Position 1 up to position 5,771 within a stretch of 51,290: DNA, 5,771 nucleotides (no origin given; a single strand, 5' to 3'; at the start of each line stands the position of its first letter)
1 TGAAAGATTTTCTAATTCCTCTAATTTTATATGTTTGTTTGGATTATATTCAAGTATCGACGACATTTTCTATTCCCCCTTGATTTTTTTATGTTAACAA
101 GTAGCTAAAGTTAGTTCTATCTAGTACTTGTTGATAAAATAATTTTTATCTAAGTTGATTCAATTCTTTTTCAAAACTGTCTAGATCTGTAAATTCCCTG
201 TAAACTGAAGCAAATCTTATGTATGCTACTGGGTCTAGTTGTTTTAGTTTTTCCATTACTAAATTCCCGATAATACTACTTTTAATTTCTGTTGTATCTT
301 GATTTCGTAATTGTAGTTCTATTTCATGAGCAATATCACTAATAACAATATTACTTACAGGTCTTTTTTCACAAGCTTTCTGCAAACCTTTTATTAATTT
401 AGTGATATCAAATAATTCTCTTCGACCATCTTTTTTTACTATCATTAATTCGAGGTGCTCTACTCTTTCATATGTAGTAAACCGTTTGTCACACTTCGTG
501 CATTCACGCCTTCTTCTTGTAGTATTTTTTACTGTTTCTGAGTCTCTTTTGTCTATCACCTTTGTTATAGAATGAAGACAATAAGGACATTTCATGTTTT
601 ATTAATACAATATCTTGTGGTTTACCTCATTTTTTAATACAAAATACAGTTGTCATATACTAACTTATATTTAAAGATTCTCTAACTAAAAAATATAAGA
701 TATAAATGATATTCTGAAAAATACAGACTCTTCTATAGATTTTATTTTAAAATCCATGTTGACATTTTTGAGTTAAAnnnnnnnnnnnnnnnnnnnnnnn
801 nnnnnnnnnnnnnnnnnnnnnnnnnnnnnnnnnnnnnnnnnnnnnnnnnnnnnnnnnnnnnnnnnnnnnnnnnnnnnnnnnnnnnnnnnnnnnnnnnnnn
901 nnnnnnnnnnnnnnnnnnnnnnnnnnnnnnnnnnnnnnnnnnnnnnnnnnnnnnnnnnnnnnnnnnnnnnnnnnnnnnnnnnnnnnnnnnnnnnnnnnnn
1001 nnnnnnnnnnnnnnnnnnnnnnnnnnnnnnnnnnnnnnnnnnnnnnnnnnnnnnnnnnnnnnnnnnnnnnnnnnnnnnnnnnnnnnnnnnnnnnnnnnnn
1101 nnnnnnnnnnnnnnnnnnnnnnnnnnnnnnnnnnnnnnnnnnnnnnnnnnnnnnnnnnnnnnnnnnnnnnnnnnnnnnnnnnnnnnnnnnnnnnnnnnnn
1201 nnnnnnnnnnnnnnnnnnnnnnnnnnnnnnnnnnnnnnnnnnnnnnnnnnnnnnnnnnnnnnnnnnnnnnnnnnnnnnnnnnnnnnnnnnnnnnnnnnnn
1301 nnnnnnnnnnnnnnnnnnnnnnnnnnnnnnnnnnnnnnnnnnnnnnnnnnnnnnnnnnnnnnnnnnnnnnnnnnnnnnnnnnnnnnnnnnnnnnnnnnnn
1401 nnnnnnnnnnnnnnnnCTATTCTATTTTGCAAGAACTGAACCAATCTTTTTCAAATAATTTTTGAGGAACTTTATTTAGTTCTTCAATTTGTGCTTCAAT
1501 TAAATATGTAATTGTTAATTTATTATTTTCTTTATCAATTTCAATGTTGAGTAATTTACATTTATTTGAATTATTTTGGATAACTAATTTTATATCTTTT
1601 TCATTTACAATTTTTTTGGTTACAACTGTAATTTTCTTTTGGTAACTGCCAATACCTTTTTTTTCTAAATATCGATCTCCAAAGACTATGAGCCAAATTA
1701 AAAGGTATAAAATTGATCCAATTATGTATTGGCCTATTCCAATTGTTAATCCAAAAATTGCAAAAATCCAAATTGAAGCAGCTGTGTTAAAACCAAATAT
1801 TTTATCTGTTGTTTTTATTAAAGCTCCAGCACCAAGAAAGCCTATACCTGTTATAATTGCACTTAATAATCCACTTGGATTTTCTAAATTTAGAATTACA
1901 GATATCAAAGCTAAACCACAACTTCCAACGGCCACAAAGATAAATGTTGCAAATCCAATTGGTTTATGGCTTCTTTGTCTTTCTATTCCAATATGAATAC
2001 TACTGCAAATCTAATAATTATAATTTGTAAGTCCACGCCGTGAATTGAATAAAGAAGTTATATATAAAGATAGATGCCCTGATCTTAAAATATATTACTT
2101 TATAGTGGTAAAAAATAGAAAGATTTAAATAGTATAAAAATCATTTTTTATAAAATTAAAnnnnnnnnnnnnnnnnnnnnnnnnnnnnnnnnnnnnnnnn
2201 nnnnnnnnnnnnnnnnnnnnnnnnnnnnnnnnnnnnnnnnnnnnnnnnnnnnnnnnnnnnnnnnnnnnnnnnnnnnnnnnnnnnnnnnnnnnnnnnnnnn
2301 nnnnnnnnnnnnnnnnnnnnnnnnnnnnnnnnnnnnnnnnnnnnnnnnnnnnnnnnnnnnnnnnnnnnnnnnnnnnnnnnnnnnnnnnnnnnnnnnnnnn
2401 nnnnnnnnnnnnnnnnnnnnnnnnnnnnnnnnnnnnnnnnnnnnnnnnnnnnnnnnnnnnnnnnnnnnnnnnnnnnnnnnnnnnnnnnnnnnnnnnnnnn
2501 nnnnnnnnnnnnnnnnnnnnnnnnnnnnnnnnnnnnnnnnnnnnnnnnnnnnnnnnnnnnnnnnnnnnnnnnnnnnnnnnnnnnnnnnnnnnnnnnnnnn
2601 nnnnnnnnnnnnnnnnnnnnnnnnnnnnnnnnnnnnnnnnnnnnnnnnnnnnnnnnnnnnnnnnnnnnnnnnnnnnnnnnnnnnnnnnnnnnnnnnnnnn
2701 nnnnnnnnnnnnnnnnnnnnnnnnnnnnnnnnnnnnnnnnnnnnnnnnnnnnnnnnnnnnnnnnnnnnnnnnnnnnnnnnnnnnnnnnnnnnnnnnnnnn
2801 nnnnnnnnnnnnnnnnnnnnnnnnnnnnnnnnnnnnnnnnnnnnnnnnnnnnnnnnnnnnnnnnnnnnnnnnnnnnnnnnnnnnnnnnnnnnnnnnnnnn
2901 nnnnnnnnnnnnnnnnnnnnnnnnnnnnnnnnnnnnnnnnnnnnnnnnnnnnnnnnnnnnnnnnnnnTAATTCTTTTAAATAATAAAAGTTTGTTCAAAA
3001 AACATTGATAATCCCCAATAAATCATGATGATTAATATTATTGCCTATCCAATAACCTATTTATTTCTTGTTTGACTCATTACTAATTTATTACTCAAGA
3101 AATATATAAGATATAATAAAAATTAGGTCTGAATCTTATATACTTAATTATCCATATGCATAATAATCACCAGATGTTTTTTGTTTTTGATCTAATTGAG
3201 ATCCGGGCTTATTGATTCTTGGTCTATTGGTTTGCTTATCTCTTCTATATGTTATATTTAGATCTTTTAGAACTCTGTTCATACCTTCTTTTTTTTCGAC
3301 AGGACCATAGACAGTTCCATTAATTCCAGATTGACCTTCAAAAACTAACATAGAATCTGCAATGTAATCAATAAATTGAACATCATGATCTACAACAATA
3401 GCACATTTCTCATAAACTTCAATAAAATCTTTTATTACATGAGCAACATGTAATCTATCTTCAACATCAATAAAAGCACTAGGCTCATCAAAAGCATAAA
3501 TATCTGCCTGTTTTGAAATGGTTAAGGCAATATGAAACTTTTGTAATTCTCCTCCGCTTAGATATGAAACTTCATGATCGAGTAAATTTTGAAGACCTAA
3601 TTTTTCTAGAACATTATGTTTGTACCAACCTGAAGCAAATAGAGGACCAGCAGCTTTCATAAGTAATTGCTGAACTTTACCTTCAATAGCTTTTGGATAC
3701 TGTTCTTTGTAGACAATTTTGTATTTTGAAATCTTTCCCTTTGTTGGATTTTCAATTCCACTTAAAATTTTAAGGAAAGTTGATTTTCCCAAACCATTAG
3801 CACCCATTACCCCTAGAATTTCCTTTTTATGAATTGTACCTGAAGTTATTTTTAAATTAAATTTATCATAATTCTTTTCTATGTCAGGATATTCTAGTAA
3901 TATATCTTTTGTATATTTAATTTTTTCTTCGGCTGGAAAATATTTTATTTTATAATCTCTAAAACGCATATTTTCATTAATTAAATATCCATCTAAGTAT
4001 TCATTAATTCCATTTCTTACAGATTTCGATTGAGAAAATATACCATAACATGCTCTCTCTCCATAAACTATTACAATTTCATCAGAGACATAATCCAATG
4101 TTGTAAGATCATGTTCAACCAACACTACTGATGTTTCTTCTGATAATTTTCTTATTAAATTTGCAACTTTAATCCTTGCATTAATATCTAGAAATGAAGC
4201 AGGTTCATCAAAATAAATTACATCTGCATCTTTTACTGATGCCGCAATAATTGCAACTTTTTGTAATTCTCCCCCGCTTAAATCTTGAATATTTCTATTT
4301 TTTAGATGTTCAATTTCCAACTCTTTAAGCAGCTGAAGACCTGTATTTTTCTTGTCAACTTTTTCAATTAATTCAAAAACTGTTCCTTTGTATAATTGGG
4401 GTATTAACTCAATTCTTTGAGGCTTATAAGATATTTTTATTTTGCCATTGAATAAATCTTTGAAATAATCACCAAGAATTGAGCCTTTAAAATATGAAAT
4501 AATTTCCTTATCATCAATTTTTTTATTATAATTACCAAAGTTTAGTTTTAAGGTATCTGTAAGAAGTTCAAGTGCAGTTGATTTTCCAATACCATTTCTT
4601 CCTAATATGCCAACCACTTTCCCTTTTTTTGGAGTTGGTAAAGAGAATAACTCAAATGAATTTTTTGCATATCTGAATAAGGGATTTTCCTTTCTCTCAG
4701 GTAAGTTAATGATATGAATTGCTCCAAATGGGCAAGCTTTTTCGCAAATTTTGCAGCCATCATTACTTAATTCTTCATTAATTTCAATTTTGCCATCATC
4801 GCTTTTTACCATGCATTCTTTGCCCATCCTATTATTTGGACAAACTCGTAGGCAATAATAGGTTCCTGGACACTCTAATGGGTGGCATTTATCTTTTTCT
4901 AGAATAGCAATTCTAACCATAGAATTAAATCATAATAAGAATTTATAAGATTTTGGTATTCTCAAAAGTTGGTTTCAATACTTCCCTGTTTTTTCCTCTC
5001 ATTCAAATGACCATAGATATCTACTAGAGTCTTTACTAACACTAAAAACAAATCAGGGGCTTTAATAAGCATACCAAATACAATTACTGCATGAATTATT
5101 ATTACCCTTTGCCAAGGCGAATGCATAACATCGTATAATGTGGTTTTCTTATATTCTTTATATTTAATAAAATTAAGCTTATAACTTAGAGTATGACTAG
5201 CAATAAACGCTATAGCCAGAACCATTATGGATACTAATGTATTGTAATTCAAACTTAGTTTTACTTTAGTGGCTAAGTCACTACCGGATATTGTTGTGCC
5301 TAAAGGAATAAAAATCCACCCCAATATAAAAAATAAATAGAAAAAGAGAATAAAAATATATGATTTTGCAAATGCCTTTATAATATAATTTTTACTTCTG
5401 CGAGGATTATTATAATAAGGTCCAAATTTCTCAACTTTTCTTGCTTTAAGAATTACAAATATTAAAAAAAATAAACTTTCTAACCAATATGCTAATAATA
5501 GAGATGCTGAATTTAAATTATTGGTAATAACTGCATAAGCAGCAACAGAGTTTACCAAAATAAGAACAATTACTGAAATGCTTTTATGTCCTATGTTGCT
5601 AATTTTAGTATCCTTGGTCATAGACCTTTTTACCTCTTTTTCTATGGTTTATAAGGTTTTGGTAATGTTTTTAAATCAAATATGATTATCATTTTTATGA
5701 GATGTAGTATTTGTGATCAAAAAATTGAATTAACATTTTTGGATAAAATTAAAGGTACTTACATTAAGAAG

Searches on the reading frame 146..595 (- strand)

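Call 47: search_protein_families(library=pfam, max_evalue=0.001, proteins=[window:146-595:-])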
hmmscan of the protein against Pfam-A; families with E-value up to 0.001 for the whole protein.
window:146-595:- (149 aa): 2 families
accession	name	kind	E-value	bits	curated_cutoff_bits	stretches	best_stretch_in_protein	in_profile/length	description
PF03477.21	ATP-cone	-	5.2e-23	81.8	25.8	1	51-137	2-87/88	ATP cone domain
PF22811.2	Zn_ribbon_NrdR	-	1.4e-15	57.4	27.2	1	1-43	1-42/42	Transcriptional repressor NrdR-like, N-terminal domain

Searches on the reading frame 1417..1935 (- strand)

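Call 47: search_protein_families(library=pfam, max_evalue=0.001, proteins=[window:1417-1935:-])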
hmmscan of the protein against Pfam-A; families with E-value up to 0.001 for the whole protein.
window:1417-1935:- (172 aa): 1 family
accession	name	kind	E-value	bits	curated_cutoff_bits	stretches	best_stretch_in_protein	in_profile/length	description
PF02308.21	MgtC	-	3.3e-15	56.9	31.4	1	2-92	31-120/121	MgtC family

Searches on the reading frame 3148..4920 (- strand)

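Call 8: search_protein_families(library=pfam, max_evalue=0.001, proteins=[window:3148-4920:-])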
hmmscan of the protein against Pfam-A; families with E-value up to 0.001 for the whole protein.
window:3148-4920:- (590 aa): 6 families
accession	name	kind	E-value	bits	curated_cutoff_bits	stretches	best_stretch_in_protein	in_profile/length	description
PF00005.33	ABC_tran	-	2.4e-39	135.5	25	2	357-481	2-136/137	ABC transporter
PF13304.12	AAA_21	-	2.7e-11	44.5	27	1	133-274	153-302/304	AAA domain, putative AbiEii toxin, Type IV TA system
PF02463.25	SMC_N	-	9.3e-10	38.7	40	1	99-286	23-212/220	RecF/RecN/SMC N terminal domain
PF03193.22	RsgA_GTPase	-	1.4e-05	25.4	30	0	98-134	104-140/174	RsgA GTPase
PF12838.12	Fer4_7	-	0.00064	20.6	27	0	17-67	2-52/52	4Fe-4S dicluster domain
PF13555.12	AAA_29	-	0.00089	19.4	27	0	95-117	18-39/61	P-loop containing region of AAA domain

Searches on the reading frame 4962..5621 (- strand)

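Call 8: search_protein_families(library=pfam, max_evalue=0.001, proteins=[window:4962-5621:-])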
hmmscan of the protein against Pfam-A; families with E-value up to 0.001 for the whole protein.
window:4962-5621:- (219 aa): 1 family
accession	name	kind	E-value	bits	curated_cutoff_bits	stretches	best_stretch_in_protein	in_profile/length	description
PF20108.4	DUF6498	-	1.4e-23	83.7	23.7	1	11-212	6-201/207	Family of unknown function (DUF6498)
